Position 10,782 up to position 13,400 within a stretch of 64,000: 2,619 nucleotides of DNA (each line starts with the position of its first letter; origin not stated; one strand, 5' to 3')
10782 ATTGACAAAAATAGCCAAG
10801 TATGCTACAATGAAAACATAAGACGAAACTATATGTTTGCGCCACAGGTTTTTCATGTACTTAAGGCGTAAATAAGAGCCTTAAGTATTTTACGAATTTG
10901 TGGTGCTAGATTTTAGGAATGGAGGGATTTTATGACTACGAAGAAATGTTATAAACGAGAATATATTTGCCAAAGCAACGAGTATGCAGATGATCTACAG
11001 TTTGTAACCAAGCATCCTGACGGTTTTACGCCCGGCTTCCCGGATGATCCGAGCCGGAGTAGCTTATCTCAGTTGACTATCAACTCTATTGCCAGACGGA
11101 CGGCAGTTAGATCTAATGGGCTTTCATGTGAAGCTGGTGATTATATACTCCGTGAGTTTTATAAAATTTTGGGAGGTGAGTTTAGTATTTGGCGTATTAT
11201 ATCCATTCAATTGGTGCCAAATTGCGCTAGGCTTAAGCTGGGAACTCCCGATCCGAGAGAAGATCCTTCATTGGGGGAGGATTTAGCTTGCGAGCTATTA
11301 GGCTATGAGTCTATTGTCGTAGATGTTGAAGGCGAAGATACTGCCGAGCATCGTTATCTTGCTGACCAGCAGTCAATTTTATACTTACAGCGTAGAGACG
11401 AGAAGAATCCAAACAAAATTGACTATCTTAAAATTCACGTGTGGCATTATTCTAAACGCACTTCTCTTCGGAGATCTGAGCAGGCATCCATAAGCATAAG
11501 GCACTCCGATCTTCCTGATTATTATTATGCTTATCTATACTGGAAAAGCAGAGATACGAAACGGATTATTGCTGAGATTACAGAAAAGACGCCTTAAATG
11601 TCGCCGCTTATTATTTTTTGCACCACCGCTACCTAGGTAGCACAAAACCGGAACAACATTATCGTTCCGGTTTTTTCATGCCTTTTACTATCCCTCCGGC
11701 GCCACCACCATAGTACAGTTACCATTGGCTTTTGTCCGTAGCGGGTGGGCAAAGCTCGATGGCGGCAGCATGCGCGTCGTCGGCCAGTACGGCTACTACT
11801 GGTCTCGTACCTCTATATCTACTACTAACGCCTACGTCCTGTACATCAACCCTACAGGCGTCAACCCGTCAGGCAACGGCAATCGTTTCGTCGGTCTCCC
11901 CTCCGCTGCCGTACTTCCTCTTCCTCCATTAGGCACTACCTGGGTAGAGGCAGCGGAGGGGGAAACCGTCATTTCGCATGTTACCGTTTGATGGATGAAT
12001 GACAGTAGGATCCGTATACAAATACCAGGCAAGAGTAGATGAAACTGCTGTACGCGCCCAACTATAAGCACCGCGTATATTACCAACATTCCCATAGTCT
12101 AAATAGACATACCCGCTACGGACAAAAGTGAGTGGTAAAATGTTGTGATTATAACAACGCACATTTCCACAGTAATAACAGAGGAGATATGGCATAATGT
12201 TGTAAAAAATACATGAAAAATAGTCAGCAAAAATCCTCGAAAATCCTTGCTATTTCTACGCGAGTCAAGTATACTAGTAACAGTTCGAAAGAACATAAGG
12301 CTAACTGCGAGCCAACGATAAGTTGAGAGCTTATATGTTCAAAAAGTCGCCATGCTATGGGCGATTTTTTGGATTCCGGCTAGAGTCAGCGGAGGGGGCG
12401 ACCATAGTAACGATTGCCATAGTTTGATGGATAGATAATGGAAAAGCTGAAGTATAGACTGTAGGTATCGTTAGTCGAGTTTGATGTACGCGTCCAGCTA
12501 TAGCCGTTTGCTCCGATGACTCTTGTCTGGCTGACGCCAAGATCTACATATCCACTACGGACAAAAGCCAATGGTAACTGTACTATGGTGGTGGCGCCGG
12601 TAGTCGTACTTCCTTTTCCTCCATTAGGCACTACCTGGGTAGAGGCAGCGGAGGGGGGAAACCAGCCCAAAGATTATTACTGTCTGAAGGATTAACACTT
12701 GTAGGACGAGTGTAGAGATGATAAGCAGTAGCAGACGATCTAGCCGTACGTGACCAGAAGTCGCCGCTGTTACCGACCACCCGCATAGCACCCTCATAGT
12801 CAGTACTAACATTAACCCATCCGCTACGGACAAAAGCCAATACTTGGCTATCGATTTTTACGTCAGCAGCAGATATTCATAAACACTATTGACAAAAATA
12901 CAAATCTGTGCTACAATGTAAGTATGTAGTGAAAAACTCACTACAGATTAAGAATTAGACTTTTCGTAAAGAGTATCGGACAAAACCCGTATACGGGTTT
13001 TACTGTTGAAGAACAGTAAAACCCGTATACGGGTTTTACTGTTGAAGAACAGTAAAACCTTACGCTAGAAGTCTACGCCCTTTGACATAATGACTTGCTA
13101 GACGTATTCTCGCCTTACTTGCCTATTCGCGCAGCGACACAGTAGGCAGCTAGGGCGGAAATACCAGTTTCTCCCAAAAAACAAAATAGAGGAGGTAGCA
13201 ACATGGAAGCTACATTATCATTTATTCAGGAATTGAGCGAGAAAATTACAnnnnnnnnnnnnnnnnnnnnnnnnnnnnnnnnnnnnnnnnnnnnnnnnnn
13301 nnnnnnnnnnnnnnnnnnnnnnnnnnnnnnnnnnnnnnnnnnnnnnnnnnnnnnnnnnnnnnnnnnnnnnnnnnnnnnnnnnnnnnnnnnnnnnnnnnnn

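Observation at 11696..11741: Nucleotide-invariant boundary blocks around hypervariable cassette interiors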

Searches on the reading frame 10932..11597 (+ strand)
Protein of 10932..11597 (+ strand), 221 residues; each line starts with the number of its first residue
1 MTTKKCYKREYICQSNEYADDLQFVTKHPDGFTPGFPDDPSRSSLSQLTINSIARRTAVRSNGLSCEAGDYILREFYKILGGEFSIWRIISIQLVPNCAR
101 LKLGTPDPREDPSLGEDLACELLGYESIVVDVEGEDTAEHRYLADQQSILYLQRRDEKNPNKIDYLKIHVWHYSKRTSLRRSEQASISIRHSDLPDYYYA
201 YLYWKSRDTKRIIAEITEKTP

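Call 35: search_protein_families(library=pfam, max_evalue=0.01, proteins=[window:10932-11594:+])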
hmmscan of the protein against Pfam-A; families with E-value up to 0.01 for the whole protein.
window:10932-11594:+ (221 aa): 0 families

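Call 39: find_encoding_contigs(protein=window:10932-11597:+, flank=4000, max_places=10)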
Protein window:10932-11597:+ (221 aa): 22 contigs read that carry it; 10 places shown.
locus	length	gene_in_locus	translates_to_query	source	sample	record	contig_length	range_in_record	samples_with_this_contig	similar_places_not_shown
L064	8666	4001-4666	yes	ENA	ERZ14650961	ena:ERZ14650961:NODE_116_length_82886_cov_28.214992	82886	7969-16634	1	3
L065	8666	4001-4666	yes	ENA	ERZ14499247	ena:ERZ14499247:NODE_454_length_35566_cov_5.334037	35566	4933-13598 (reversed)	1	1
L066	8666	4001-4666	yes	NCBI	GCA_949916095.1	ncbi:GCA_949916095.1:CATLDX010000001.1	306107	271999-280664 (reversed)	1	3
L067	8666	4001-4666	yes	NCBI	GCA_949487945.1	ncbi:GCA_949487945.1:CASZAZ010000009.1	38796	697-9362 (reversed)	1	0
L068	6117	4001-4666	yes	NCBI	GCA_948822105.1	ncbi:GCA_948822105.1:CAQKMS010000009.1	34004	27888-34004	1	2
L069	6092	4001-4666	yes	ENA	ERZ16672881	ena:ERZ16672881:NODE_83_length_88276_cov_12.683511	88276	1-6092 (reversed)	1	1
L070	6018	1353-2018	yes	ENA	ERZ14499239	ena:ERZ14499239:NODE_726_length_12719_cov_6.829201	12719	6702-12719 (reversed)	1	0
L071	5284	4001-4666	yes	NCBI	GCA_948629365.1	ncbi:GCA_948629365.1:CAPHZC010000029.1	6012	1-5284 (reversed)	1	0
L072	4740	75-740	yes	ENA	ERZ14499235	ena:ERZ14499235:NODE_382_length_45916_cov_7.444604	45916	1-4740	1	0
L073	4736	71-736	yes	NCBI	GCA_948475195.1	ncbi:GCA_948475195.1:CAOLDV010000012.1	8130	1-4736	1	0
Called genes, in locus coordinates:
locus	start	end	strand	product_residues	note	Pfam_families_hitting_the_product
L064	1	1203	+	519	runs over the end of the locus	PF03652:RuvX, PF02618:YceG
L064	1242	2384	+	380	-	PF23473:LysM3_LYK4_5 (faint), PF01476:LysM, PF05257:CHAP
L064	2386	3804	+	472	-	PF01018:GTP1_OBG, PF01926:MMR_HSR1, PF02421:FeoB_N, PF09269:DUF1967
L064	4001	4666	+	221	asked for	-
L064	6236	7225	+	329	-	-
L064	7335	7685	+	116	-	PF00376:MerR, PF13411:MerR_1, PF09278:MerR-DNA-bind (weak)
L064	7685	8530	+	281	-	PF00248:Aldo_ket_red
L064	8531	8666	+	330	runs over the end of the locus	PF02129:Peptidase_S15, PF01738:DLH, PF00326:Peptidase_S9 (weak), PF05448:AXE1 (weak)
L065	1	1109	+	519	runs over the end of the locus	PF03652:RuvX, PF02618:YceG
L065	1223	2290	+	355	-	PF23473:LysM3_LYK4_5 (faint), PF01476:LysM, PF05257:CHAP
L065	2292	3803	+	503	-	PF01018:GTP1_OBG, PF01926:MMR_HSR1, PF02421:FeoB_N, PF09269:DUF1967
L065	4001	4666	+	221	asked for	-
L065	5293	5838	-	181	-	-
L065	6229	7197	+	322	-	-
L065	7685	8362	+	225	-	-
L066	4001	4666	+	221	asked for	-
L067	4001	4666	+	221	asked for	-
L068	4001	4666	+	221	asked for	-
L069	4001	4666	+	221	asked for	-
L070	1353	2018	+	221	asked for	-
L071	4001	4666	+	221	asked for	-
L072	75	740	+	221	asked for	-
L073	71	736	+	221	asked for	-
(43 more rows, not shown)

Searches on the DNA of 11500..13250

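Call 59: search_rna_families(source=window, start=11500, end=13250, threshold=evalue, max_evalue=1)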
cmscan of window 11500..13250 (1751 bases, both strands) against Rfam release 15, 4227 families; matches with E-value up to 1: 14.
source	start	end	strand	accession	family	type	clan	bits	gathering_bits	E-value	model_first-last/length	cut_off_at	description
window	12982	13037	+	RF01061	mir-548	Gene; miRNA;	-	35.3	90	0.00012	15-70/84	no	mir-548 microRNA precursor family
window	12982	13037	-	RF04205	MIR2606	Gene; miRNA;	-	34.6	139.7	0.006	1-165/165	no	MIR2606 microRNA precursor family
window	12982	13037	+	RF04205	MIR2606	Gene; miRNA;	-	34.6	139.7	0.006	1-165/165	no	MIR2606 microRNA precursor family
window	12982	13037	-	RF01061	mir-548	Gene; miRNA;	-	32.5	90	0.00063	14-71/84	no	mir-548 microRNA precursor family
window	12982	13038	-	RF04157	MIR9486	Gene; miRNA;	-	30.5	100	0.001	1-119/119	no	MIR9486 microRNA precursor family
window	12982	13037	-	RF00885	MIR821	Gene; miRNA;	-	25.2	249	0.041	97-179/275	no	MIR821 microRNA precursor family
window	12821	12933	-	RF00121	MicC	Gene; sRNA;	-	25.1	90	0.56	1-123/123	no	MicC RNA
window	12977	13049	-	RF01490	rli51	Cis-reg;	-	24.2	48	0.22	1-121/121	no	Listeria snRNA rli51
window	12985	13034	-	RF04133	MIR2646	Gene; miRNA;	-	24.1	245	0.013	1-256/256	no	MIR2646 microRNA precursor family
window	12975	13042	+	RF01036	mir-567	Gene; miRNA;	-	21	90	0.55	1-70/70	no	mir-567 microRNA precursor family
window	12980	13039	-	RF04023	MIR1314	Gene; miRNA;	-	20.5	108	0.39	1-104/104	no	MIR1314 microRNA precursor family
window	11894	11965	+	RF03872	MIR6426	Gene; miRNA;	-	20.4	96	0.69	1-84/84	no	MIR6426 microRNA precursor family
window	11888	11972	-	RF01019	mir-922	Gene; miRNA;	-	19.7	95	0.64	1-81/81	no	mir-922 microRNA precursor family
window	12975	13043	+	RF00826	mir-55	Gene; miRNA;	-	19.4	53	0.86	1-74/74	no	mir-55 microRNA precursor family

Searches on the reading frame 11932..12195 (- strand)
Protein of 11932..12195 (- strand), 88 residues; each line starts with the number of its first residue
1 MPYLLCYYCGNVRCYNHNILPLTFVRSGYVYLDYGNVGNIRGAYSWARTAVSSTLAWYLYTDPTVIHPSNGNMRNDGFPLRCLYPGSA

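Call 6: search_protein_families(library=pfam, max_evalue=1, proteins=[window:11932-12195:-])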
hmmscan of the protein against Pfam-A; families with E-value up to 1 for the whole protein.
seq(88 aa): 1 family
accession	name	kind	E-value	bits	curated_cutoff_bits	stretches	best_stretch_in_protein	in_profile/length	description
PF04236.20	Transp_Tc5_C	-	0.095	13.5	27.4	1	3-20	40-57/63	Tc5 transposase C-terminal domain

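Call 7: search_protein_families(library=ncbifam, max_evalue=1, proteins=[window:11932-12195:-])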
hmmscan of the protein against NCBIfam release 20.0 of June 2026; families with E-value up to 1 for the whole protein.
seq(88 aa): 0 families

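Call 27: search_solved_structures(query=A3, max_evalue=10, show_alignments=3)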
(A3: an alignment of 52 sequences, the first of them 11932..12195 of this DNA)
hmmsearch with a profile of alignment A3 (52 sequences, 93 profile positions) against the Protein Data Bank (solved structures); distinct sequences matched with E-value up to 10: 4.
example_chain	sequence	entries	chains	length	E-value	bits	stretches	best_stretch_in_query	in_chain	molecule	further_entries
3hz3_A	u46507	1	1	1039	0.89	12.9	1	27-82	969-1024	Glucansucrase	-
3klk_A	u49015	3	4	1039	0.89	12.9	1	27-82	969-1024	Glucansucrase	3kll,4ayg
3ab6_A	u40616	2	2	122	1.4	12.2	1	29-85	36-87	Lysozyme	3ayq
4pj2_C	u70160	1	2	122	1.4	12.2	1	29-85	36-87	Lysozyme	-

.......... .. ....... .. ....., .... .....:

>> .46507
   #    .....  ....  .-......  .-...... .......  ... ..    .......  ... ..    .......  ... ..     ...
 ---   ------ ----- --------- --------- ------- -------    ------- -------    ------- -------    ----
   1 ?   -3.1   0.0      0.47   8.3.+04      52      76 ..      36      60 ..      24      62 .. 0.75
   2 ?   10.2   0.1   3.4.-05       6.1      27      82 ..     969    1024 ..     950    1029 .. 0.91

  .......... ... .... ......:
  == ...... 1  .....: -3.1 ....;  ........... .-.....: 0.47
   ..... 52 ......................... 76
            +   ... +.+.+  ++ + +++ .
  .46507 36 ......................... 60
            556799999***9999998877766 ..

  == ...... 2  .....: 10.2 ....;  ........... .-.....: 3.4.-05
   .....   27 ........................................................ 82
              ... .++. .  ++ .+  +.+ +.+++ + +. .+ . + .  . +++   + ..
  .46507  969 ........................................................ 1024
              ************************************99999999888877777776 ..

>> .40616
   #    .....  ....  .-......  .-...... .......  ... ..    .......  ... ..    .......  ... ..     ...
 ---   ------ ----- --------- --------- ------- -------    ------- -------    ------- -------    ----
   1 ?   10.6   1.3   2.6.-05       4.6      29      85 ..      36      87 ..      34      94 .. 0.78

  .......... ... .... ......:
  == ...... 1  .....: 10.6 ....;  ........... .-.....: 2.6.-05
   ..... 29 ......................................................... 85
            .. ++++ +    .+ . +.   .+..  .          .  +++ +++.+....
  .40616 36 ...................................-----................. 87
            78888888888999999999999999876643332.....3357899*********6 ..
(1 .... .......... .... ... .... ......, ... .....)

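Call 31: search_protein_representatives(alignment_id=A3)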
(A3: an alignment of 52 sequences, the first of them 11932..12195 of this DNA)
Query: 52 sequences, 93 profile positions. Proteins with E-value up to 0.001 (for the whole library): 6856; up to 1e-10: 1083; up to 1e-30: 42. The best 150 are listed.
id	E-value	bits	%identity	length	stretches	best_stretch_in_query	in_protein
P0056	6.7e-70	247.3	-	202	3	17-89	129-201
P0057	1.3e-60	217.6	-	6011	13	39-85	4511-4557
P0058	3.4e-53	193.8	-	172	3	17-86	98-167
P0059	1.6e-48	178.8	-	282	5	26-83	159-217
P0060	2.1e-46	172.0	-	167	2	17-89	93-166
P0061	2.1e-43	162.4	-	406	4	20-84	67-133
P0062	2.8e-41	155.6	-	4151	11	37-83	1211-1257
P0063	3.9e-41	155.1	-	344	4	25-84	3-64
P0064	7.6e-41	154.2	-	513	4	24-86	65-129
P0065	1.8e-40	153.0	-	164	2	17-85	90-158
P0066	2.4e-37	143.0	-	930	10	27-86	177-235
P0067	2.7e-37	142.8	-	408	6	19-83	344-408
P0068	3.5e-37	142.5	-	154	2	14-86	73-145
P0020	7.8e-37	141.3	-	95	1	1-92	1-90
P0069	1.4e-36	140.5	-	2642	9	29-88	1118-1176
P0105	1.6e-27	111.5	-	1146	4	25-85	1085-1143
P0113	3.7e-26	107.1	-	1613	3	11-89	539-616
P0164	5.5e-23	96.9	-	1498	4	8-85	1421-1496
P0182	4.5e-22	94.0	-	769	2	34-88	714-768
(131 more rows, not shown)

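Call 38: search_protein_families(library=pfam, max_evalue=0.01, proteins=[P0105, P0182, P0164, P0113])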
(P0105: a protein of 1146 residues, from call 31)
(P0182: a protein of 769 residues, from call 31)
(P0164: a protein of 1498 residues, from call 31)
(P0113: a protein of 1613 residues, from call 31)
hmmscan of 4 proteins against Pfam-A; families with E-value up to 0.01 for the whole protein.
P0105 (1146 aa): 3 families
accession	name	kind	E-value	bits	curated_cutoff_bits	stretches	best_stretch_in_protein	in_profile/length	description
PF09603.15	Fib_succ_major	-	3.6e-48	164.7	33.9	4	970-1143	5-186/187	Fibrobacter succinogenes major domain (Fib_succ_major)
PF07603.17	Lcl_C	-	2e-14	54.3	34.9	0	1054-1143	44-116/117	Lcl C-terminal domain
PF09479.16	Flg_new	-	1.4e-08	35.1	27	1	187-241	1-52/65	Listeria-Bacteroides repeat domain (List_Bact_rpt)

P0182 (769 aa): 2 families
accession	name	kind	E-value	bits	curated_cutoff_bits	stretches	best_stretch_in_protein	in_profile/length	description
PF09603.15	Fib_succ_major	-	5.6e-22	79.4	33.9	2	530-765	5-186/187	Fibrobacter succinogenes major domain (Fib_succ_major)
PF07603.17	Lcl_C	-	2.2e-07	31.6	34.9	0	334-475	18-116/117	Lcl C-terminal domain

P0164 (1498 aa): 2 families
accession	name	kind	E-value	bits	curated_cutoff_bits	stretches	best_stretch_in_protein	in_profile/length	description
PF09603.15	Fib_succ_major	-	1.4e-32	114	33.9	3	1289-1496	5-186/187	Fibrobacter succinogenes major domain (Fib_succ_major)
PF09479.16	Flg_new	-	2.4e-11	44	27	2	1153-1215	1-56/65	Listeria-Bacteroides repeat domain (List_Bact_rpt)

P0113 (1613 aa): 4 families
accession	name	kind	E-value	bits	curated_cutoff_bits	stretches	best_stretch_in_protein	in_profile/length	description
PF09479.16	Flg_new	-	1.6e-38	131.1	27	6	979-1052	1-65/65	Listeria-Bacteroides repeat domain (List_Bact_rpt)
PF09603.15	Fib_succ_major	-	7.2e-24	85.5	33.9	3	1265-1479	5-186/187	Fibrobacter succinogenes major domain (Fib_succ_major)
PF07603.17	Lcl_C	-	2.3e-10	41.2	34.9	1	431-610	6-117/117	Lcl C-terminal domain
PF07484.17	Collar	-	5.6e-05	23.5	24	0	506-534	6-34/57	Phage Tail Collar Domain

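Call 55: predict_structure(alignment_id=A3)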
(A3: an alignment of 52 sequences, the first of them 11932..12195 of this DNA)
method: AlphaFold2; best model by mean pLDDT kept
length: 88 residues; sequences in the alignment: 52
mean_pLDDT: 45.8   pTM: 0.16
mean pLDDT of the five models: 45.8, 45.7, 44.9, 42.7, 38.9
residues with pLDDT >= 90: 0; 70-90: 0; 50-70: 13; < 50: 75
segments of 3 or more residues with pLDDT < 50: 1-16, 29-32, 34-49, 54-88
pLDDT, mean of each block of 10 residues (from residue 1): 41 49 51 47 44 45 46 45 45
secondary structure, 60 per line:
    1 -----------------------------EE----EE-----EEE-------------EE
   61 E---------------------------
elements in order: E43-45 E59-61
